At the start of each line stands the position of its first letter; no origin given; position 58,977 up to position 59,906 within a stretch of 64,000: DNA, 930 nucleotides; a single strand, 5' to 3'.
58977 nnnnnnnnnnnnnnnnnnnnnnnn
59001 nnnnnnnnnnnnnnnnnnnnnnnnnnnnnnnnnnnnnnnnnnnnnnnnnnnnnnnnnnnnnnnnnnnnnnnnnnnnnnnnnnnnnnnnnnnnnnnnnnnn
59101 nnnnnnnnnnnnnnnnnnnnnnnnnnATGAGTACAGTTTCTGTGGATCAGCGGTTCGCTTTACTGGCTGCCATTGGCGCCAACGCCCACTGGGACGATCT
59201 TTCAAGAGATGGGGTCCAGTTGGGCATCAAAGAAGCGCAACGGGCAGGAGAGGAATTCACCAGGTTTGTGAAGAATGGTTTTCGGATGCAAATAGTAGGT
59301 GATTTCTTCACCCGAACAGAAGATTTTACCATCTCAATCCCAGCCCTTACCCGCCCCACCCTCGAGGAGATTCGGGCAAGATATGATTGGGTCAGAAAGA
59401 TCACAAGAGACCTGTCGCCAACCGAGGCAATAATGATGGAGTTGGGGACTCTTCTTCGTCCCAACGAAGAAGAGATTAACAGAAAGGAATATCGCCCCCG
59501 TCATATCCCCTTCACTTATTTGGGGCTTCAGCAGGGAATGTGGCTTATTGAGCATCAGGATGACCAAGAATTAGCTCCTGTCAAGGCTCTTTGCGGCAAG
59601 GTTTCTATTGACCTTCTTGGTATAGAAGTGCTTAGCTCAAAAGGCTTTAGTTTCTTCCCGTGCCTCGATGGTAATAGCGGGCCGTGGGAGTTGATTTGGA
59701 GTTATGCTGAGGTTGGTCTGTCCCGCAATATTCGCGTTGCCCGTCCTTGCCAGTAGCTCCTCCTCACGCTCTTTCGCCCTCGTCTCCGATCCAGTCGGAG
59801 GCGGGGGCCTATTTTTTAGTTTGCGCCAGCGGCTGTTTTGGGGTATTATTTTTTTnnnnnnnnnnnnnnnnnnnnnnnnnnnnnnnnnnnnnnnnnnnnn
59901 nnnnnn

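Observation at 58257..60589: Small accessory islet next to smpB-ssrA: Cas4-like PD-(D/E)XK nuclease, unknown gene with palindromic operator, MNT/HEPN pair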

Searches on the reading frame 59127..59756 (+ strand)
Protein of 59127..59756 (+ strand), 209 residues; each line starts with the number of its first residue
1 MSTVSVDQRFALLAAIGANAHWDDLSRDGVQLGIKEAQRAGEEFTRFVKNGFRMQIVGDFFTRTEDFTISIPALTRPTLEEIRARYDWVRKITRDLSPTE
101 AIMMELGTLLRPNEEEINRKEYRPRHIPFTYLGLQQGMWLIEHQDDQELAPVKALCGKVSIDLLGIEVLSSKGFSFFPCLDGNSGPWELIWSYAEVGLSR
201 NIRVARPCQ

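Call 6: search_protein_families(library=pfam, proteins=[window:59127-59756:+], max_evalue=0.1)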
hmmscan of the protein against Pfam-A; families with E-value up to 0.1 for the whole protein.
window:59127-59756:+ (209 aa): 0 families

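Call 7: search_protein_families(library=padloc, proteins=[window:59127-59756:+], max_evalue=0.1)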
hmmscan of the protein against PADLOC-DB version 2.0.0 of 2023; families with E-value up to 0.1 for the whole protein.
window:59127-59756:+ (209 aa): 0 families

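Call 8: search_protein_families(library=ncbifam, proteins=[window:59127-59756:+], max_evalue=0.1)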
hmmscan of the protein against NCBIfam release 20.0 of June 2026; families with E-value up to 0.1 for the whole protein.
window:59127-59756:+ (209 aa): 0 families

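Call 11: find_homologous_proteins(query=window:59127-59756:+, max_evalue=0.01)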
Query window:59127-59756:+ (209 aa): 5 proteins with E <= 0.01 among 725 candidates.
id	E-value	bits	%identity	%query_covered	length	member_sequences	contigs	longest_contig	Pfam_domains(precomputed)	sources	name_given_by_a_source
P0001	2.1e-47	179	50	98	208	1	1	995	-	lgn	-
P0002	6.6e-44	168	47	100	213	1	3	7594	-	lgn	-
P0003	1.6e-40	157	43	98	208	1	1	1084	-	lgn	-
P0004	2.8e-40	156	54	70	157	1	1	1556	-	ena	-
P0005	9.3e-34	135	41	97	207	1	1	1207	-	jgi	jgi:hypothetical protein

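Call 12: find_encoding_contigs(protein=P0002, flank=8000)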
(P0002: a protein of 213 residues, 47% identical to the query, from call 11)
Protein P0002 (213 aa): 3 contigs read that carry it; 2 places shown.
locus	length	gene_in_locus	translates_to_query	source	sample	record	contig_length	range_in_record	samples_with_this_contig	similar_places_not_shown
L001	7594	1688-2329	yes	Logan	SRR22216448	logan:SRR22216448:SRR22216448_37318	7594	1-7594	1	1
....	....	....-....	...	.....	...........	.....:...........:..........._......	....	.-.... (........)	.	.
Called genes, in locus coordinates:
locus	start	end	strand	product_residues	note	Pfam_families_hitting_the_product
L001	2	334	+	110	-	?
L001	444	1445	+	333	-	PF02618:YceG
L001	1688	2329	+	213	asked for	-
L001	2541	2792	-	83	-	-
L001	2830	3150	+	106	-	PF01934:HepT-like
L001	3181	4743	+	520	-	-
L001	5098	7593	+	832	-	?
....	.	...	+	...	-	?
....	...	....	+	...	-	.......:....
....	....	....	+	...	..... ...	-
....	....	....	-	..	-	-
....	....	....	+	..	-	?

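Call 13: find_encoding_contigs(protein=window:59127-59756:+, flank=8000)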
Protein window:59127-59756:+ (209 aa): 7 contigs read that carry it; 6 places shown.
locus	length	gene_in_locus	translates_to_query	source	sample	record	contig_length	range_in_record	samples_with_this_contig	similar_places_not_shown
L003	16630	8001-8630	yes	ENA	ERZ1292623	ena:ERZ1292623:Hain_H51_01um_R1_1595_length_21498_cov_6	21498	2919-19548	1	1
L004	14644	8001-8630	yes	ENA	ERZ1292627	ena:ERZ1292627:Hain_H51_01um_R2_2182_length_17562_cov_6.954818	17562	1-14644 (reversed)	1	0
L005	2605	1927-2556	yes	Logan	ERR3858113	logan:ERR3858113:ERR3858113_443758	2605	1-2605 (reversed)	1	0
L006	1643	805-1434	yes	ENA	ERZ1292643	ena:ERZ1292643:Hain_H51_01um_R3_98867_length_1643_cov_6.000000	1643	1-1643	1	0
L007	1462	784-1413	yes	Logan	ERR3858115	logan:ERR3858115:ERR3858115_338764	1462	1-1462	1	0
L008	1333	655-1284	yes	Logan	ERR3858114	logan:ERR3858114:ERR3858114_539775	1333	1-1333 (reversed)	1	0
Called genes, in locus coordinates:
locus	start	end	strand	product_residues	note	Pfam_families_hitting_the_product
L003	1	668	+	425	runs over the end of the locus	PF27218:MJ0043_C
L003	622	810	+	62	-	-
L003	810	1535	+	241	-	PF07690:MFS_1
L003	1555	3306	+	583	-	PF14716:HHH_8, PF14520:HHH_5 (weak), PF14792:DNA_pol_B_palm (weak), PF14791:DNA_pol_B_thumb, PF02811:PHP (weak)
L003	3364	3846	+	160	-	PF00293:NUDIX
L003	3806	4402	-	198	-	-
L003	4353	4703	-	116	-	PF00453:Ribosomal_L20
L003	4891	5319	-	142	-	PF05198:IF3_N, PF00707:IF3_C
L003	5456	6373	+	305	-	PF18920:DUF5671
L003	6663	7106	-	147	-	PF01668:SmpB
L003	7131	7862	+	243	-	PF12705:PDDEXK_1 (faint)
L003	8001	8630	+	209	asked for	-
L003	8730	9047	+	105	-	PF01909:NTP_transf_2, PF18765:Polbeta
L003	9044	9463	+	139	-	PF05168:HEPN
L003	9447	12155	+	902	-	PF00133:tRNA-synt_1, PF09334:tRNA-synt_1g (weak), PF08264:Anticodon_1, PF19302:DUF5915 (faint)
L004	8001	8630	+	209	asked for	-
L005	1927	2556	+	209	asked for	-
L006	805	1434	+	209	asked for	-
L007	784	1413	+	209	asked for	-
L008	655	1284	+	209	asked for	-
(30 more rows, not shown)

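Call 21: search_protein_families(library=phrogs, proteins=[window:59127-59756:+], max_evalue=0.1)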
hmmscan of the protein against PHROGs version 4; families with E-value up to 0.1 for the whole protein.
window:59127-59756:+ (209 aa): 0 families

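Call 22: find_encoding_contigs(protein=P0004)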
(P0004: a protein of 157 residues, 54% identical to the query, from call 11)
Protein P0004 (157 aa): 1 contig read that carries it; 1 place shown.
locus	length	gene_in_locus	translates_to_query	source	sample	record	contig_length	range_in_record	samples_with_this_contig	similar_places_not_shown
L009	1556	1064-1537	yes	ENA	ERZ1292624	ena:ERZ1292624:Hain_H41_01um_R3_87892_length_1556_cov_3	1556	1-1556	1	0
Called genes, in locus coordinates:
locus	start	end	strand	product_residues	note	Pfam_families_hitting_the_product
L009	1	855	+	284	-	?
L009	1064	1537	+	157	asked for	-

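Call 23: find_encoding_contigs(protein=P0005)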
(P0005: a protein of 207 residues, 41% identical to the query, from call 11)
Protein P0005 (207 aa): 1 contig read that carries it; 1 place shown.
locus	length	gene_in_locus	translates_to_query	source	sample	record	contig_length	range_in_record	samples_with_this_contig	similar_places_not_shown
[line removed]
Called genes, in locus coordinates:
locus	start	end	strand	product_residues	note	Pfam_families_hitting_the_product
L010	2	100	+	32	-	?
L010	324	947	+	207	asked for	-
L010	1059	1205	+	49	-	?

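Call 24: find_encoding_contigs(protein=P0001)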
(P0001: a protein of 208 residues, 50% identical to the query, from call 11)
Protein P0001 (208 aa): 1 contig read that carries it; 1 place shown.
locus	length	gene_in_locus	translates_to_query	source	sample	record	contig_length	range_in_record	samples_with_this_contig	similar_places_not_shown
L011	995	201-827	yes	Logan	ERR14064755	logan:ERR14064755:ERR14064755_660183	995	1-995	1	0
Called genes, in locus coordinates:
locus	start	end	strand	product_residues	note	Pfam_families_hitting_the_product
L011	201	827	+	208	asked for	-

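Call 25: find_encoding_contigs(protein=P0003)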
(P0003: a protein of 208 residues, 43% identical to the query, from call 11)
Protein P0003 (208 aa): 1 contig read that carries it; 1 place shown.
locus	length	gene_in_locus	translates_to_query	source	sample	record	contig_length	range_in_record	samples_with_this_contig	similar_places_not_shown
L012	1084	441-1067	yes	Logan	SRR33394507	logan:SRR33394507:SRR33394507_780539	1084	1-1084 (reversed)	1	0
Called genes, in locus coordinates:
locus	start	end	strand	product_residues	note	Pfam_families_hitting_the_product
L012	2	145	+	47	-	?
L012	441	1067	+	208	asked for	-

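Call 32: search_protein_representatives(alignment_id=A1)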
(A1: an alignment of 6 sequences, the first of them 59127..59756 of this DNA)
Query: 6 sequences, 209 profile positions. Proteins with E-value up to 0.001 (for the whole library): 380; up to 1e-10: 232; up to 1e-30: 119. The best 150 are listed.
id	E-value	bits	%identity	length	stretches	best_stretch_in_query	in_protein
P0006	2.7e-88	311.1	-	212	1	3-208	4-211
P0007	1.9e-87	308.3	-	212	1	1-207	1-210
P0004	1.8e-80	285.5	-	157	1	1-157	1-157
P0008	9.9e-66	237.4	-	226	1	1-207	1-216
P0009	1.5e-65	236.8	-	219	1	1-206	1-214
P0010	2.6e-64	232.8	-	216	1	1-207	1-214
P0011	2.1e-63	229.8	-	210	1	3-207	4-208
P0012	2.4e-61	223.0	-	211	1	1-207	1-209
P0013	7.8e-61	221.4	-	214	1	1-207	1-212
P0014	9.1e-61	221.2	-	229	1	3-207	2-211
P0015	5.5e-60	218.6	-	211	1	7-206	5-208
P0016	6.0e-58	212.0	-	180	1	51-207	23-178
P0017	3.4e-56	206.2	-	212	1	1-207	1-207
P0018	5.1e-56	205.6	-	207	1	57-207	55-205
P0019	6.4e-55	202.1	-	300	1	57-208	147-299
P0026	7.7e-51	188.7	-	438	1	35-207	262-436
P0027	1.2e-50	188.1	-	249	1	54-206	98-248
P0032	9.8e-49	181.9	-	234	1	56-208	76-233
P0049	1.5e-44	168.2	-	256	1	57-206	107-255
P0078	9.8e-40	152.5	-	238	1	8-206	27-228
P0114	2.5e-33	131.5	-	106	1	103-206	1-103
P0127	5.1e-30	120.7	-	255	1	58-207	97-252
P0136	3.6e-29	118.0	-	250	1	3-205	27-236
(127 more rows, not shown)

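Call 33: predict_structure(alignment_id=A1)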
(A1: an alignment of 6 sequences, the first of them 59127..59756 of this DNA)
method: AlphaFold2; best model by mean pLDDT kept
length: 209 residues; sequences in the alignment: 6
mean_pLDDT: 56.1   pTM: 0.43
mean pLDDT of the five models: 56.1, 51.8, 48.6, 47.1, 43.6
residues with pLDDT >= 90: 0; 70-90: 53; 50-70: 78; < 50: 78
segments of 3 or more residues with pLDDT < 50: 50-61, 151-209
pLDDT, mean of each block of 10 residues (from residue 1): 72 74 79 69 57 36 55 81 69 67 63 58 52 65 60 37 32 35 37 36 43
secondary structure, 60 per line:
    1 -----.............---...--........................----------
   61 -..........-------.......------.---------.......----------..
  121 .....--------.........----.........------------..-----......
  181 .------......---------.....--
elements in order: H6-18 H27-50 E62-71 H79-85 E102-108 H119-125 H134-142 H147-155 E175-181 E188-193 E203-207

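Call 36: search_protein_families(library=pfam, alignment_id=A3, max_evalue=0.01)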
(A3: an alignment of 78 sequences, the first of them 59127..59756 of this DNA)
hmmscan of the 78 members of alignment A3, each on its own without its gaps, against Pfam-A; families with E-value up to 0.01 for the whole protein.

A. member 1, window:59127-59756:+ (209 aa): 0 families

B. families by the number of members that match (of 78 scanned): 1 family
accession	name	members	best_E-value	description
PF25618.1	PhiKZ_gp91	2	0.00044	Bacteriophage PhiKZ vertex-binding protein gp91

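Call 37: search_protein_families(library=pfam, proteins=[P0026, P0019, P0049, P0027, P0127, P0136, P0032, P0078], max_evalue=1)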
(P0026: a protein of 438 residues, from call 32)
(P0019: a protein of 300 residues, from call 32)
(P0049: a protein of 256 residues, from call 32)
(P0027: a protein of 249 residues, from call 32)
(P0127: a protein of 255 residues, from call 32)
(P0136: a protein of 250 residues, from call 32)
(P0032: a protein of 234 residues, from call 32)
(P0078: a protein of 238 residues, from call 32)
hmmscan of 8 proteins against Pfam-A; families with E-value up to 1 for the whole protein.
P0026 (438 aa): 2 families
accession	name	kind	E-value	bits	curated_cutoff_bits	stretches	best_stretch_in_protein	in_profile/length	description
PF08028.16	Acyl-CoA_dh_2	-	0.1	13.3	22.7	1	50-95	15-61/134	Acyl-CoA dehydrogenase, C-terminal domain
PF13851.11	GAS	-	0.35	10.6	32.3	1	29-105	31-104/200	Growth-arrest specific micro-tubule binding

P0019 (300 aa): 0 families

P0049 (256 aa): 1 family
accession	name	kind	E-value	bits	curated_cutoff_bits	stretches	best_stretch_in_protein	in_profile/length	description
PF25618.1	PhiKZ_gp91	-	0.0014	18.9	27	1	136-200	14-77/168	Bacteriophage PhiKZ vertex-binding protein gp91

P0027 (249 aa): 0 families

P0127 (255 aa): 0 families

P0136 (250 aa): 0 families

P0032 (234 aa): 0 families

P0078 (238 aa): 0 families

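Call 43: predict_structure(alignment_id=A3)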
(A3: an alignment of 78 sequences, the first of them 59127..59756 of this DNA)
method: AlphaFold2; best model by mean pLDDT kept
length: 209 residues; sequences in the alignment: 78
mean_pLDDT: 94.8   pTM: 0.80
mean pLDDT of the five models: 94.8, 94.5, 94.1, 94.1, 94.0
residues with pLDDT >= 90: 184; 70-90: 21; 50-70: 4; < 50: 0
segments of 3 or more residues with pLDDT < 50: none
pLDDT, mean of each block of 10 residues (from residue 1): 90 97 97 96 89 77 97 98 98 98 98 95 91 98 97 96 98 97 94 94 96
secondary structure, 60 per line:
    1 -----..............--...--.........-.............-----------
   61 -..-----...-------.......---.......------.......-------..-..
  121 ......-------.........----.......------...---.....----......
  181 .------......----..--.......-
elements in order: H6-19 H27-35 H37-49 E69-71 H79-85 E89-95 E102-108 H119-126 H134-142 H147-153 E160-162 E166-170 E175-181 E188-193 E202-208

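Call 46: find_related_loci(query=A1, collection=genome_contigs, flank=5000)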
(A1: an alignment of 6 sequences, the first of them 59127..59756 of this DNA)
Query A1 (209 aa) in genome_contigs; peptide patterns used: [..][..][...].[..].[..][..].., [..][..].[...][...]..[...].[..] (x = any residue, [..] = any of these).
42 stretches matched a pattern; 5 encode a relative of the query (tblastn E <= 1e-3); 5 distinct loci.
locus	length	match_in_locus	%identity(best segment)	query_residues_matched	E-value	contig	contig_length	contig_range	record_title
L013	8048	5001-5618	48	2-205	1e-58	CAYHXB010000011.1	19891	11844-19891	MAG TPA_asm: uncultured Candidatus Saccharibacteria bacterium isolate ERP119705_co17_969 genome assembly, contig: NODE_3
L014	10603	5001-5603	41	1-205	4e-44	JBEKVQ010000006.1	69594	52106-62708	MAG: Minisyncoccia bacterium isolate SPRUCE 608 SPRUCE_608_6, whole genome shotgun sequence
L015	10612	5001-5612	40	2-205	2e-42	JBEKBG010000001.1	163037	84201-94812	MAG: Minisyncoccia bacterium isolate SPRUCE 130 SPRUCE_130_1, whole genome shotgun sequence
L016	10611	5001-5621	39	3-205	5e-39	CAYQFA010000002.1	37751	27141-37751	MAG TPA_asm: uncultured Candidatus Saccharibacteria bacterium isolate binchicken_co3_503 genome assembly, contig: NODE_3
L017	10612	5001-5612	49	4-205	9e-57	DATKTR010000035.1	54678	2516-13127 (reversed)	MAG TPA_asm: Candidatus Paceibacterota bacterium isolate SMAG_U14086 k141_1392815, whole genome shotgun sequence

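Call 54: list_cluster_members(proteins=[window:59127-59756:+, window:58257-58988:+, window:59856-60173:+, window:60170-60589:+, P0002, P0005])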
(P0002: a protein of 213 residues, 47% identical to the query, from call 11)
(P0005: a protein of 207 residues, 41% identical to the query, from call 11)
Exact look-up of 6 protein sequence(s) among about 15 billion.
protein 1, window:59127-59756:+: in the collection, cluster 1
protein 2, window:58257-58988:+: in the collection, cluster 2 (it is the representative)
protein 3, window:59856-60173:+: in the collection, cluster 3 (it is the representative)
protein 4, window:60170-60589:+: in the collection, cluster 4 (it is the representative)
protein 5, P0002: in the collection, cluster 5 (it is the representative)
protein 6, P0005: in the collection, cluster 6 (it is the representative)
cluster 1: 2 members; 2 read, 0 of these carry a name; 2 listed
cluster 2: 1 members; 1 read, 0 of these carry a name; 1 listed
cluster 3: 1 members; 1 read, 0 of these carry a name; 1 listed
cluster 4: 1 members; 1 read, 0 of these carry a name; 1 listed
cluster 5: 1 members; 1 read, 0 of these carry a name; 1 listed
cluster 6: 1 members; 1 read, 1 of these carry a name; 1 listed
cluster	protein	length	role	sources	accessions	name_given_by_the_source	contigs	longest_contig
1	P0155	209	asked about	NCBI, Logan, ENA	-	-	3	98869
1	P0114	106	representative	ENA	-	-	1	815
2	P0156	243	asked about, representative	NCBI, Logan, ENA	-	-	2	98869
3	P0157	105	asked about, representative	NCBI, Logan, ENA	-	-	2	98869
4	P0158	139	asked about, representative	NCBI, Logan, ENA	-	-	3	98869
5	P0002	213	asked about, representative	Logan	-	-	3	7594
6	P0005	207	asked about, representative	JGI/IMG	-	hypothetical protein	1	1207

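Call 56: find_encoding_contigs(protein=P0114)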
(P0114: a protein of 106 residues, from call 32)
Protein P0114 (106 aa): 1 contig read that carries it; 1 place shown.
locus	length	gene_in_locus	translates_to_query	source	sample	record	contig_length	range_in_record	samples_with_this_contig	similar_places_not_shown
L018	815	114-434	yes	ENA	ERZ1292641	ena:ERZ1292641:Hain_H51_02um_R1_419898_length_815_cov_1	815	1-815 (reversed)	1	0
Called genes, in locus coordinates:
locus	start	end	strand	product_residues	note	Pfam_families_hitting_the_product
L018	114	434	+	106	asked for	-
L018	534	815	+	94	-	?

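Call 57: find_related_loci(query=A1, collection=metagenome_contigs, flank=4000)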
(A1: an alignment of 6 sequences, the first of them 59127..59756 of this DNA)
Query A1 (209 aa) in metagenome_contigs; peptide patterns used: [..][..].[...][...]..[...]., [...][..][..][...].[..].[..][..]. (x = any residue, [..] = any of these).
180 stretches matched a pattern; 17 encode a relative of the query (tblastn E <= 1e-3); 17 distinct loci.
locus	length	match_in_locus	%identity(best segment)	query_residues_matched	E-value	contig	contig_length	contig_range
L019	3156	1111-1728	48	2-205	2e-58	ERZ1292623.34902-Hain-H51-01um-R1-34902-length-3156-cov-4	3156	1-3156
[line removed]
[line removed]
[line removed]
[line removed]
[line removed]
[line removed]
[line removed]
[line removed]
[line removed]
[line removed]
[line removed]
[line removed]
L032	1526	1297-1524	57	1-77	2e-23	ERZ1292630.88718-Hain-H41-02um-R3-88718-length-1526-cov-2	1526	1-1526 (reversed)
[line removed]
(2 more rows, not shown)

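Call 58: find_related_loci(query=A1, collection=viral_contigs, flank=4000)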
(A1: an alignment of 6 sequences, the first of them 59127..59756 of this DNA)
Query A1 (209 aa) in viral_contigs; peptide patterns used: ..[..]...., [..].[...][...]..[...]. (x = any residue, [..] = any of these).
78 stretches matched a pattern, but none encodes a relative of the query by tblastn (E <= 1e-3).
